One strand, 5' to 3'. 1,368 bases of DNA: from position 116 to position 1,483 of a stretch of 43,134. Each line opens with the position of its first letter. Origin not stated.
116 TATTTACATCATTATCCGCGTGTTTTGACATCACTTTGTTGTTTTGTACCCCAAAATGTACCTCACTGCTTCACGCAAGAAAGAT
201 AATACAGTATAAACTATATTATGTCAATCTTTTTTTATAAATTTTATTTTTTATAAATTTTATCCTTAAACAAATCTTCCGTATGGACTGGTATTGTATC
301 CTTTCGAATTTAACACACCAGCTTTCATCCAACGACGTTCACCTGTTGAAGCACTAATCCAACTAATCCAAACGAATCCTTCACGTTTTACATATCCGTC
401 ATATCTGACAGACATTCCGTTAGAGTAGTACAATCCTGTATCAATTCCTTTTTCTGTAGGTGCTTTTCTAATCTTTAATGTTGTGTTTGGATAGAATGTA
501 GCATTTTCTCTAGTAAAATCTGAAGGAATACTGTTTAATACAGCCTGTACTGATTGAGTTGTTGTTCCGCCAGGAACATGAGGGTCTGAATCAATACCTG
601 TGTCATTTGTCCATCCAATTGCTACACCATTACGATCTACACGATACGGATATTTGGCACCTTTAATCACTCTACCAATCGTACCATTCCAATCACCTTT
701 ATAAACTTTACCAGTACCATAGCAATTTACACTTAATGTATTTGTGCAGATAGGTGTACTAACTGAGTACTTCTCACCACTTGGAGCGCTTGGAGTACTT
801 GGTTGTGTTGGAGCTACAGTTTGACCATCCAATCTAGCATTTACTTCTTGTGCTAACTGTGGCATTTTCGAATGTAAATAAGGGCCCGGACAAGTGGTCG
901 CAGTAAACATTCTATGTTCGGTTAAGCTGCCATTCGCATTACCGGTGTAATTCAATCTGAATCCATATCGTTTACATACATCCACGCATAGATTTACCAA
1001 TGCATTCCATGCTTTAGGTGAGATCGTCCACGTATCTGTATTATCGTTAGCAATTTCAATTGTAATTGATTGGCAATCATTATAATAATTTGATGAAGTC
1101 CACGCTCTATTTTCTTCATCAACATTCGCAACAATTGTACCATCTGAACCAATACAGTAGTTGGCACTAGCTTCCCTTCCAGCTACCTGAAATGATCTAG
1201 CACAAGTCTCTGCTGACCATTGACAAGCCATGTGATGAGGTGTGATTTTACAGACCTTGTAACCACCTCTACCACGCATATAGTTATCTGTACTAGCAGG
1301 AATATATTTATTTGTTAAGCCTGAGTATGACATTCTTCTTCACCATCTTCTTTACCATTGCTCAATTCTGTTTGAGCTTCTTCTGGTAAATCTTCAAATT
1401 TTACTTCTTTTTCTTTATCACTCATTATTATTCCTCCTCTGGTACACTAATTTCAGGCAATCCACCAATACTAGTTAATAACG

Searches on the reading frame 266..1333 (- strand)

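Call 71: search_protein_families(library=pfam, proteins=[window:266-1333:-], max_evalue=0.001)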
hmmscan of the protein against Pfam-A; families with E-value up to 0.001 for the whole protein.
window:266-1333:- (355 aa): 2 families
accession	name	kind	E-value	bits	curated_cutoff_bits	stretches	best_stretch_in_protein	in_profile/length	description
PF01510.30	Amidase_2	-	1.6e-21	77.5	26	1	26-151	4-131/131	N-acetylmuramoyl-L-alanine amidase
PF08460.16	SH3_5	-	2.4e-07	31.2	22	1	275-336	4-66/68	Bacterial SH3 domain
